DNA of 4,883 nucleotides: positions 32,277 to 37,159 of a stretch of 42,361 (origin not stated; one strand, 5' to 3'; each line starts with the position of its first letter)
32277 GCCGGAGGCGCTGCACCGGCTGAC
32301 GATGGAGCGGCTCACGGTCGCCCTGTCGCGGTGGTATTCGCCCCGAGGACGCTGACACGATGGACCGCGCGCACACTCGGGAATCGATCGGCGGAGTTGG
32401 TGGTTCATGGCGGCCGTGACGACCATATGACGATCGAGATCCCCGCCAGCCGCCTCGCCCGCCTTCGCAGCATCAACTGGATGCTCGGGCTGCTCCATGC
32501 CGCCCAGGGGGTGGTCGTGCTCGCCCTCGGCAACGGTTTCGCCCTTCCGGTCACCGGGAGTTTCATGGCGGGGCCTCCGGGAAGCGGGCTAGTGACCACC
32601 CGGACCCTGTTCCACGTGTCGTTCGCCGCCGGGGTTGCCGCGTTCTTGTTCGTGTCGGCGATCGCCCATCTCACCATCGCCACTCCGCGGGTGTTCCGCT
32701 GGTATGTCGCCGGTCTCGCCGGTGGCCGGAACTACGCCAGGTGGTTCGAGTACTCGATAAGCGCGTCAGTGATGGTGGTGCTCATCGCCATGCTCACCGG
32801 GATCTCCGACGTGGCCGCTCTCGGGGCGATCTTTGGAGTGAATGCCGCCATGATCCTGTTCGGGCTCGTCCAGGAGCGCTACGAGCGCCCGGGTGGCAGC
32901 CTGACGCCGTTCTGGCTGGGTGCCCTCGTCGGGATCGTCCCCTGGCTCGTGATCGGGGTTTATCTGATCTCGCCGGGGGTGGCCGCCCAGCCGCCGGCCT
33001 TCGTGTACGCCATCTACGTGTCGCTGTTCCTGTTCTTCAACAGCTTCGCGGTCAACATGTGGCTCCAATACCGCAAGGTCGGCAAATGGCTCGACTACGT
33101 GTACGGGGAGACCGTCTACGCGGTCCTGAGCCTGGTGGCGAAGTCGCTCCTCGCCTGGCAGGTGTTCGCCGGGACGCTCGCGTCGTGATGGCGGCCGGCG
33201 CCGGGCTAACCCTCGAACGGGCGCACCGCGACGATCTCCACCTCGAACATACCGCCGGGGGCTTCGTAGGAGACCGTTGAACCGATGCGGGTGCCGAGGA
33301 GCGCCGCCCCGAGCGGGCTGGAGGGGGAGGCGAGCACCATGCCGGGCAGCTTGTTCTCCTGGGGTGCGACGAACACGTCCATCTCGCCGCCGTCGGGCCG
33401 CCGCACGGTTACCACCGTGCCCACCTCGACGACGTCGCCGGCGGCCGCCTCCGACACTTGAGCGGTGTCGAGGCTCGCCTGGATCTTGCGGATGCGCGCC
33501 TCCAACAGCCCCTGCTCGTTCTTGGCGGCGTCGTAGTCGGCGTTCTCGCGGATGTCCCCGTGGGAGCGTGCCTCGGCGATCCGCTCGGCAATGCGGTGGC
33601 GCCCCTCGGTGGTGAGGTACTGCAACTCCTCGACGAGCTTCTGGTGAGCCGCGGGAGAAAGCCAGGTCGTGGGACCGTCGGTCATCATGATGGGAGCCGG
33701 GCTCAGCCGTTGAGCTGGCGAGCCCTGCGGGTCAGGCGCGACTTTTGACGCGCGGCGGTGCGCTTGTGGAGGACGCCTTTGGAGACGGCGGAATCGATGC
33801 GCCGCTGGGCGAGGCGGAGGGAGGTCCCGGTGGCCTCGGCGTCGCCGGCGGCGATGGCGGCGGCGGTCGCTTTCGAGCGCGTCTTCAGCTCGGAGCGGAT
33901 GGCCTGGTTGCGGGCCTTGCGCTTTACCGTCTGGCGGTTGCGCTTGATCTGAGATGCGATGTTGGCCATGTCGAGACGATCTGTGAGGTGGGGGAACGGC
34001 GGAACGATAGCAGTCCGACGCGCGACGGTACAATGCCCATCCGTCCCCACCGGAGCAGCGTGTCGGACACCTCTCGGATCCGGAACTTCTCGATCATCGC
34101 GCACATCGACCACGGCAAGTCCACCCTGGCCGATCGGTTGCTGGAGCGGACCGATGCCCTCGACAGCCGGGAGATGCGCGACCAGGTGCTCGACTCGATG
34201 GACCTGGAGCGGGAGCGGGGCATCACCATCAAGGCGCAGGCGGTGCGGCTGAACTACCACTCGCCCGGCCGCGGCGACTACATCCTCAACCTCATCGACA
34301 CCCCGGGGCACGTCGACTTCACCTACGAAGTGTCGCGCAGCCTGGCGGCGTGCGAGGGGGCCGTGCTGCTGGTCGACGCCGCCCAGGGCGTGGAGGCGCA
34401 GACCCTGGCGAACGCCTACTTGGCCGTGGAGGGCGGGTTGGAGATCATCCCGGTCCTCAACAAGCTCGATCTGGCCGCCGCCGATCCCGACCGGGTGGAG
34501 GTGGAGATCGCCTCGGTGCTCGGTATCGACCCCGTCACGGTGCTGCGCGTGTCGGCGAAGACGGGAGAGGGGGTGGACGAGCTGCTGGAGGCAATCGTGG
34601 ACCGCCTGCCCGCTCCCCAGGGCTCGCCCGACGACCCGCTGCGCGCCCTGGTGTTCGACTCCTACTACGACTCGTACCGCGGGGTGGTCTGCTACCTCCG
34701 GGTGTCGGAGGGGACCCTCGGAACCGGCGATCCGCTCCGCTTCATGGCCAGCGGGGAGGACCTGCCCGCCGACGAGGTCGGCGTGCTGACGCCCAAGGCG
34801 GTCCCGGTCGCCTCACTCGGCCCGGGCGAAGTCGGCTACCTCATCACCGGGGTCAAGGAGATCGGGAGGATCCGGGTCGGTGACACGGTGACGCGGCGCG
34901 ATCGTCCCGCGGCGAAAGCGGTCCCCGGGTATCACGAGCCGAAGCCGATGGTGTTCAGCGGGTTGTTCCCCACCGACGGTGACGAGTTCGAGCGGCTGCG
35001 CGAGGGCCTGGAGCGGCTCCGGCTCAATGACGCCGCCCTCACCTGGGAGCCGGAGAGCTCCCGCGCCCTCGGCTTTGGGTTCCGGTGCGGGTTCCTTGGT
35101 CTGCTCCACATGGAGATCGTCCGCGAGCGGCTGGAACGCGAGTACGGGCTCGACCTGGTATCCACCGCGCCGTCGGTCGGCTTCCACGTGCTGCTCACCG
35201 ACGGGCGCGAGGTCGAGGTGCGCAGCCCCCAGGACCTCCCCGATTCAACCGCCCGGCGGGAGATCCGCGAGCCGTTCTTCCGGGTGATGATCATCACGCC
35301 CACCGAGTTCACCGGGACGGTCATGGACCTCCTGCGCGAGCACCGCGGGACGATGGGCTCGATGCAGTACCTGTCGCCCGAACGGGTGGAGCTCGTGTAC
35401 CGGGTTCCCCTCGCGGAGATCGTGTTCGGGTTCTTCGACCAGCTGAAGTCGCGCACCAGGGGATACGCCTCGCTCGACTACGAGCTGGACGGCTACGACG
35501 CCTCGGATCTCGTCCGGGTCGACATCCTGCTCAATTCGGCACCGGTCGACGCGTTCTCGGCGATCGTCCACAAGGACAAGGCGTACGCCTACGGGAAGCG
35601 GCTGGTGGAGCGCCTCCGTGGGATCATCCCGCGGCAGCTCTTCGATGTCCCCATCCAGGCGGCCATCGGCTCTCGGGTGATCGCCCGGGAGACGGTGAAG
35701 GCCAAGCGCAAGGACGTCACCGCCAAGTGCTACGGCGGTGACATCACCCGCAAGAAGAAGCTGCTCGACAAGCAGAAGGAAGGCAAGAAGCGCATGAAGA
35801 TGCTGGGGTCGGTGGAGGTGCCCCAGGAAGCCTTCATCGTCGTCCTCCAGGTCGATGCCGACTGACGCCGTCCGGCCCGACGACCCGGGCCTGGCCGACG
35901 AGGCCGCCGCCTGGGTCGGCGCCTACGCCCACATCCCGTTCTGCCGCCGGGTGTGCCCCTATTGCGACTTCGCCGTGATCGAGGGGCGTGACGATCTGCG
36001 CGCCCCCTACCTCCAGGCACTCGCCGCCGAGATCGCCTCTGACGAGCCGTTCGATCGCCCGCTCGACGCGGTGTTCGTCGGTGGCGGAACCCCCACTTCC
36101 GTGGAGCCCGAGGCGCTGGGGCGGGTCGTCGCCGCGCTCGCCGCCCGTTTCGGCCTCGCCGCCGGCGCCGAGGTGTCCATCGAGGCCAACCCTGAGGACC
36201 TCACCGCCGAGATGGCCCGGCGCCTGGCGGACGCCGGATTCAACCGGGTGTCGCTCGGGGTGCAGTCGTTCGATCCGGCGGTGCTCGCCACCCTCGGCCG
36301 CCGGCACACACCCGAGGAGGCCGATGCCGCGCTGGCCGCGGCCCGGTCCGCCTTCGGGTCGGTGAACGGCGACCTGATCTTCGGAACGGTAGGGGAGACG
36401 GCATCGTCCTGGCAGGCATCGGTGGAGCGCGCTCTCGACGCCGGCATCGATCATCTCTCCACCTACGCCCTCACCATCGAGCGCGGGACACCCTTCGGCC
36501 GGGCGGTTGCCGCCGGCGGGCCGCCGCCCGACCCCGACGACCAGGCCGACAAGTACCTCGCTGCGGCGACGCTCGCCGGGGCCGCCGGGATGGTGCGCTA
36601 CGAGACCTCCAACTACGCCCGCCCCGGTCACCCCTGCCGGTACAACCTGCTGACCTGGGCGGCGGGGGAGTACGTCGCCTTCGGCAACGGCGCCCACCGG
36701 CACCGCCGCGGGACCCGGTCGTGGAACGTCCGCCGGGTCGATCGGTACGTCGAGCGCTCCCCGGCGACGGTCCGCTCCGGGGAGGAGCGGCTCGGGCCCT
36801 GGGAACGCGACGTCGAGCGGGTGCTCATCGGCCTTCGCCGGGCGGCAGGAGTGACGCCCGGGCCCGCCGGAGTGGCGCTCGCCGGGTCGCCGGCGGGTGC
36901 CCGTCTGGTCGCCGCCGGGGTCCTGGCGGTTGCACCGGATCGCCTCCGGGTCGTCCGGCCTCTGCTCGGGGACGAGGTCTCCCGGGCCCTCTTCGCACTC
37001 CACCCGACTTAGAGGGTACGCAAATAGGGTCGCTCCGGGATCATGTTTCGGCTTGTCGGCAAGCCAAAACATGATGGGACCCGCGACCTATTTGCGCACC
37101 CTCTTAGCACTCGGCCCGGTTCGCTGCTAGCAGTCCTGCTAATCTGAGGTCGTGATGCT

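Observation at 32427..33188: Heliorhodopsin gene in the conserved holA | rpsT housekeeping junction, with no retinal or signalling partners in view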

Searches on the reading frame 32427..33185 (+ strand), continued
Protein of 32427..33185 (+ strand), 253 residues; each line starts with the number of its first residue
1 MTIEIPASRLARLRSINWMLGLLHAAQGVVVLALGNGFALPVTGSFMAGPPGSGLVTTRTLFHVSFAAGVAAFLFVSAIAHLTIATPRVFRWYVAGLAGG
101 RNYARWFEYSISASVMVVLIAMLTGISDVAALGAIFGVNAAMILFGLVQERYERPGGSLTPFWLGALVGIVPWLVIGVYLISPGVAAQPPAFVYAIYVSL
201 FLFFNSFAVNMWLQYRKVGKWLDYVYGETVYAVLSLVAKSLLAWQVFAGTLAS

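Call 38: find_encoding_contigs(protein=P0017, flank=5000, max_places=2)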
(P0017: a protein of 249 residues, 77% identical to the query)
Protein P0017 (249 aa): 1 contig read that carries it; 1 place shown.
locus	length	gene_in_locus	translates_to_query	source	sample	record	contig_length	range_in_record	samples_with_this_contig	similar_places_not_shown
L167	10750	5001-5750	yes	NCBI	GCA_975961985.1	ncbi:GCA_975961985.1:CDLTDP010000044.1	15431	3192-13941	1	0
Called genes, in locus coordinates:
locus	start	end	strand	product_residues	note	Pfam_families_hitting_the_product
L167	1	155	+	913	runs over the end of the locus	PF00133:tRNA-synt_1, PF09334:tRNA-synt_1g, PF13603:tRNA-synt_1_2, PF08264:Anticodon_1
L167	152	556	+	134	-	-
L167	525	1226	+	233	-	PF02517:Rce1-like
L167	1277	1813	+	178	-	PF10531:SLBB, PF06514:PsbU (weak), PF12836:HHH_3, PF00633:HHH (faint), PF14520:HHH_5 (faint)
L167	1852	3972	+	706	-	PF03772:Competence, PF00753:Lactamase_B, PF12706:Lactamase_B_2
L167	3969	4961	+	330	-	-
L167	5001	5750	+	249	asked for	PF18761:Heliorhodopsin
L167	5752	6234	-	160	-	PF03449:GreA_GreB_N, PF01272:GreA_GreB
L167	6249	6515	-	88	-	PF01649:Ribosomal_S20p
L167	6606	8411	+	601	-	PF00009:GTP_EFTU, PF03144:GTP_EFTU_D2, PF00679:EFG_C, PF06421:LepA_C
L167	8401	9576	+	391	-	PF04055:Radical_SAM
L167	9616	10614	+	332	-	PF01628:HrcA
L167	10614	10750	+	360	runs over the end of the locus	PF00226:DnaJ, PF01556:DnaJ_C, PF15777:Anti-TRAP (faint), PF27659:CHP02642 (faint), PF00684:DnaJ_CXXCXGXG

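Call 39: find_encoding_contigs(protein=P0029, flank=5000, max_places=2)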
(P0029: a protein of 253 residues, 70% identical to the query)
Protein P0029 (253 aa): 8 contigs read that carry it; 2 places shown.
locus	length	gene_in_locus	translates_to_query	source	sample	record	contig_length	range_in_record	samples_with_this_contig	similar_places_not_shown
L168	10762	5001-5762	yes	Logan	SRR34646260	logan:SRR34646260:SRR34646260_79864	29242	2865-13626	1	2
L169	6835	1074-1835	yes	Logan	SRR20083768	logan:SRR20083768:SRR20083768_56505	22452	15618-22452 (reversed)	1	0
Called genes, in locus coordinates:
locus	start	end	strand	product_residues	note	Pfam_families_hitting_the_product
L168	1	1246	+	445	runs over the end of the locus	PF01546:Peptidase_M20, PF07687:M20_dimer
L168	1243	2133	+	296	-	PF00296:Bac_luciferase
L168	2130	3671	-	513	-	PF01471:PG_binding_1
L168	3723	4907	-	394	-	PF26549:Tricorn_N (weak), PF07676:PD40 (faint), PF26549:Tricorn_N, PF26550:Tricorn_2nd (weak)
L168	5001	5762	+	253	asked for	PF18761:Heliorhodopsin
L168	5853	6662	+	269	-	PF01471:PG_binding_1 (weak), PF03734:YkuD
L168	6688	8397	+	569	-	-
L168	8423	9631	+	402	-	PF00266:Aminotran_5, PF01041:DegT_DnrJ_EryC1 (weak), PF01053:Cys_Met_Meta_PP (weak)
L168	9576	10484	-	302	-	PF00892:EamA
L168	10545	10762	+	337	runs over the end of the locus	PF07602:DUF1565 (faint), PF22842:Pel9A-like_beta_helix, PF12708:Pect-lyase_RHGA_epim (weak), PF13229:Beta_helix, PF05048:NosD, PF13229:Beta_helix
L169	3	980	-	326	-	?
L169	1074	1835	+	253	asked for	PF18761:Heliorhodopsin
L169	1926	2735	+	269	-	PF01471:PG_binding_1, PF03734:YkuD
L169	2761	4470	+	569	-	-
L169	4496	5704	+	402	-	PF00266:Aminotran_5, PF01041:DegT_DnrJ_EryC1 (weak), PF01053:Cys_Met_Meta_PP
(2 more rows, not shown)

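Call 54: search_solved_structures(query=window:32427-33185:+, max_evalue=1e-30, show_alignments=5)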
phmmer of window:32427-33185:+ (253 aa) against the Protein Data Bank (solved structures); distinct sequences matched with E-value up to 1e-30: 6.
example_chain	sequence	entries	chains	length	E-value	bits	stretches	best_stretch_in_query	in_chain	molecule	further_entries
9ljj_A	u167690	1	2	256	2.1e-72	246.9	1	10-251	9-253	Heliorhodopsin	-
6su3_X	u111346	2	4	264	2.3e-72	246.8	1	10-251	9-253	48C12 heliorhodopsin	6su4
6uh3_A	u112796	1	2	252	4.2e-72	245.9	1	10-251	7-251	Heliorhodopsin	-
6is6_A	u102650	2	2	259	3.1e-59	203.8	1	11-251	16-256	heliorhodopsin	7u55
7clj_A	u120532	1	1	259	7.1e-59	202.6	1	11-251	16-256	heliorhodopsin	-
9vfc_A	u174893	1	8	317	1.6e-38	135.9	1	16-250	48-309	heliorhodopsin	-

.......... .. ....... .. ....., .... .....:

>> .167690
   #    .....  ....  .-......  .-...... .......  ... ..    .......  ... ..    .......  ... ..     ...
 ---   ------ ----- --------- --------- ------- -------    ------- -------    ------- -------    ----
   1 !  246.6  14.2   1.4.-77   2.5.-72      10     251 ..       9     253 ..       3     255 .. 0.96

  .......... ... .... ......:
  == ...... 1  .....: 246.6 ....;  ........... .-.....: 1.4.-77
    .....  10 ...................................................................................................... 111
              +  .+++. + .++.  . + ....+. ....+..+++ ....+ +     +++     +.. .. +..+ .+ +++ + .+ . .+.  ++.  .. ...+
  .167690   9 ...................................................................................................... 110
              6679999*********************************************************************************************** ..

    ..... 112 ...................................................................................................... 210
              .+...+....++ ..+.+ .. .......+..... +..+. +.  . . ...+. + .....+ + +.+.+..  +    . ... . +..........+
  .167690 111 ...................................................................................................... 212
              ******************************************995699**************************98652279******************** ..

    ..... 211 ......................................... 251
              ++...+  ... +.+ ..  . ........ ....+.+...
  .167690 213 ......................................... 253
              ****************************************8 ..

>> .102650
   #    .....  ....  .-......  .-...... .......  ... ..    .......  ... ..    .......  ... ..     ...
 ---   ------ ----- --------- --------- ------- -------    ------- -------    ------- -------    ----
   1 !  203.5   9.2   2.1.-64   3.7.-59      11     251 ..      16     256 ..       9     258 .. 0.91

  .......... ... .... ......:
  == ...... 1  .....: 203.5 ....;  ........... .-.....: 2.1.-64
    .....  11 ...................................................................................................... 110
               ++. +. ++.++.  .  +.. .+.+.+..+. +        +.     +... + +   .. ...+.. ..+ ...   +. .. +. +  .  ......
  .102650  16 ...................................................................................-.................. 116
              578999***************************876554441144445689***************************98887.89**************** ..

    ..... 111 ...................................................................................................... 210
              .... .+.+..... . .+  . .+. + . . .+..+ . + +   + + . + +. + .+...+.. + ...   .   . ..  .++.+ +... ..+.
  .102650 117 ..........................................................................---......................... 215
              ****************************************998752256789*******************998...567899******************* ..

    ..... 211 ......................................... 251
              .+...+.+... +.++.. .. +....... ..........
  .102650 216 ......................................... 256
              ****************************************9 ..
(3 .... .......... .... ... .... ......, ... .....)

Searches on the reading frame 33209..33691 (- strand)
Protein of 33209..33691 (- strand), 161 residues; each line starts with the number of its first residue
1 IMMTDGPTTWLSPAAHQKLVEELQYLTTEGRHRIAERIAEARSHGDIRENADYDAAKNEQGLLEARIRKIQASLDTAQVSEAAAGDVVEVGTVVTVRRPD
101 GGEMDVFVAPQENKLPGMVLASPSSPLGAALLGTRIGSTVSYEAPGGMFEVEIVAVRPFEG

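Call 11: search_protein_families(library=pfam, proteins=[window:33209-33691:-], max_evalue=0.001)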
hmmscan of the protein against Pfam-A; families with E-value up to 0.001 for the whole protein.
window:33209-33691:- (161 aa): 2 families
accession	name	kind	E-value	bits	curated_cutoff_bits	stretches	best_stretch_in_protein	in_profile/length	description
PF03449.20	GreA_GreB_N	-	4.7e-26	91.2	24.5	1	10-79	2-71/71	Transcription elongation factor, N-terminal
PF01272.25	GreA_GreB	-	3.1e-14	53.1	26.9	1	85-157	3-76/77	Transcription elongation factor, GreA/GreB, C-term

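Call 34: search_protein_families(library=ncbifam, proteins=[window:33209-33691:-], max_evalue=0.01)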
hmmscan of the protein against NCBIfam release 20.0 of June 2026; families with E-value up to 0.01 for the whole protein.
window:33209-33691:- (161 aa): 13 families
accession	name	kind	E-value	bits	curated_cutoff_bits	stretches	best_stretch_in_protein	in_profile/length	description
TIGR01462.1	greA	subfamily_domain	1.5e-37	129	139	1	10-156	1-150/151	transcription elongation factor GreA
NF001262.0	PRK00226.1-3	equivalog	2.9e-36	124.7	161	1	3-160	1-163/165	transcription elongation factor GreA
NF001263.0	PRK00226.1-4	equivalog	1.1e-33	116.3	145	1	10-157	8-158/160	transcription elongation factor GreA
NF001261.0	PRK00226.1-2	equivalog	8e-30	103.8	167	1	11-157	6-155/157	transcription elongation factor GreA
NF001264.0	PRK00226.1-5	equivalog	1.6e-27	96.2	180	1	14-157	9-156/158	transcription elongation factor GreA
NF001260.0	PRK00226.1-1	equivalog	3.2e-21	75.6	234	1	14-156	11-156/160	transcription elongation factor GreA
NF004548.0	PRK05892.1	equivalog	4.1e-21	75.5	126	1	10-158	7-156/158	nucleoside diphosphate kinase regulator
NF002506.1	PRK01885.1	equivalog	4.7e-19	68.6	188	1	9-157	3-153/156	transcription elongation factor GreB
NF011309.0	PRK14720.1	equivalog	9.1e-16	57.1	714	1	21-158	762-902/906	transcription elongation factor GreA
TIGR01461.1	greB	equivalog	9.3e-16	57.9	171.05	1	9-156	3-152/156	transcription elongation factor GreB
NF004969.0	PRK06330.1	equivalog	1.7e-11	43.5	697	1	6-143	564-703/718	transcript cleavage factor/unknown domain fusion protein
NF004396.0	PRK05753.1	equivalog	6.6e-08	32.4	109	1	64-156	29-125/137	nucleoside diphosphate kinase regulator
NF004973.0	PRK06342.1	equivalog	2.7e-07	30.4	159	1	23-156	28-159/160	transcription elongation factor GreA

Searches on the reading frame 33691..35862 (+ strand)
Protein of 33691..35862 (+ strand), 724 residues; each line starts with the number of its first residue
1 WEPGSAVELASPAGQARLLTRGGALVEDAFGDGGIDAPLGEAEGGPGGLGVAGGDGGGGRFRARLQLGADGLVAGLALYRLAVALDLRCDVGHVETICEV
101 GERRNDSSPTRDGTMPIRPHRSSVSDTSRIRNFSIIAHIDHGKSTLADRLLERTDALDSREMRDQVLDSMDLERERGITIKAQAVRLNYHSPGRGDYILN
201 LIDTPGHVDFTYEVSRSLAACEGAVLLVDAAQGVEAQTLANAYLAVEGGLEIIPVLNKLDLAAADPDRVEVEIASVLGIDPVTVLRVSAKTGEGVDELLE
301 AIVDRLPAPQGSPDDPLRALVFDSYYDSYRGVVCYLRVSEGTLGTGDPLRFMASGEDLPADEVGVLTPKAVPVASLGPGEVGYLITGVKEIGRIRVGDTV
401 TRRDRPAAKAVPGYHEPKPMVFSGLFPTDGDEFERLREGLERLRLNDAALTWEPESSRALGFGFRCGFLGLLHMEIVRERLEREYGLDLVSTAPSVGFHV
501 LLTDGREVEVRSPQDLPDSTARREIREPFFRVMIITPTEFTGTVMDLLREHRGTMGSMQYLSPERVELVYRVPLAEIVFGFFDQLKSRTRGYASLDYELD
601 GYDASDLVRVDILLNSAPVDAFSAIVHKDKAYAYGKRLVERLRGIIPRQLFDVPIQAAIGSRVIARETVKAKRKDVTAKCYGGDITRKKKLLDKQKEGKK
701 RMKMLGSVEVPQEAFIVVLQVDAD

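Call 11: search_protein_families(library=pfam, proteins=[window:33691-35862:+], max_evalue=0.001)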
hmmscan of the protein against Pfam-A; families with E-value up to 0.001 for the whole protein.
window:33691-35862:+ (724 aa): 6 families
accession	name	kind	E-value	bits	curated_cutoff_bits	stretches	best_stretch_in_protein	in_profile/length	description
PF00009.33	GTP_EFTU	-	1.5e-55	188.2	26.5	1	129-307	2-187/188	Elongation factor Tu GTP binding domain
PF06421.17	LepA_C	-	5.9e-49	165.1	29.7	1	614-720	1-107/107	GTP-binding protein LepA C-terminus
PF00679.30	EFG_C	-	3.1e-22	78.8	27.9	1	525-611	2-87/89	Elongation factor G C-terminus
PF03144.31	GTP_EFTU_D2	-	8.8e-08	32.9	30.3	1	331-401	1-73/73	Elongation factor Tu domain 2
PF22042.2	EF-G_D2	-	6.3e-05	23.4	27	1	316-401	1-82/84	Elongation factor G domain 2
PF14492.12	EFG_III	-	0.00058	20.3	27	0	417-489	2-71/75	Elongation Factor G, domain III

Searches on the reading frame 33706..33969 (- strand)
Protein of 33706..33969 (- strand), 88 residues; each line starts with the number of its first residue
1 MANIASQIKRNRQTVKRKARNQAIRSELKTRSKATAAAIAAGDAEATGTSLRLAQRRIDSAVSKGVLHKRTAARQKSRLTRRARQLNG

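Call 11: search_protein_families(library=pfam, proteins=[window:33706-33969:-], max_evalue=0.001)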
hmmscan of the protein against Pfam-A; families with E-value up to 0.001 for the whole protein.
window:33706-33969:- (88 aa): 1 family
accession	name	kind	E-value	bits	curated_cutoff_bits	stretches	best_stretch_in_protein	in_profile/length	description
PF01649.23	Ribosomal_S20p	-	1.2e-24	87.1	29.5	1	2-82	1-81/83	Ribosomal protein S20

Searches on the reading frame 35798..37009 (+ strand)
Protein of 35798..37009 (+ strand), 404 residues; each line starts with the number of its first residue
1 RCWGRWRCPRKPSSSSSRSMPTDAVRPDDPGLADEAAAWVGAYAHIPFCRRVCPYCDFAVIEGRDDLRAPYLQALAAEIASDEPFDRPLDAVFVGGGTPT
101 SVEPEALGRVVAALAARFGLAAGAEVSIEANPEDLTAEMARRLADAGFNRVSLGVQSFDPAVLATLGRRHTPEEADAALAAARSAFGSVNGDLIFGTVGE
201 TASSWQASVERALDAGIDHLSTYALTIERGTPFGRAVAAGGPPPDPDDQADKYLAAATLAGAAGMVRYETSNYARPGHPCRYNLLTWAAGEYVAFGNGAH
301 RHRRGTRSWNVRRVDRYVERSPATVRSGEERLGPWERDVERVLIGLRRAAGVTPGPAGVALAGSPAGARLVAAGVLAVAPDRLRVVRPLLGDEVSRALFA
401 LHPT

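Call 11: search_protein_families(library=pfam, proteins=[window:35798-37009:+], max_evalue=0.001)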
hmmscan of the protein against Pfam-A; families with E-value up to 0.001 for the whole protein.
window:35798-37009:+ (404 aa): 1 family
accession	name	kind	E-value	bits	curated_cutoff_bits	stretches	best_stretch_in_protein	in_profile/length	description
PF04055.27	Radical_SAM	-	1.4e-24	87.6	29.5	1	45-210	3-164/166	Radical SAM superfamily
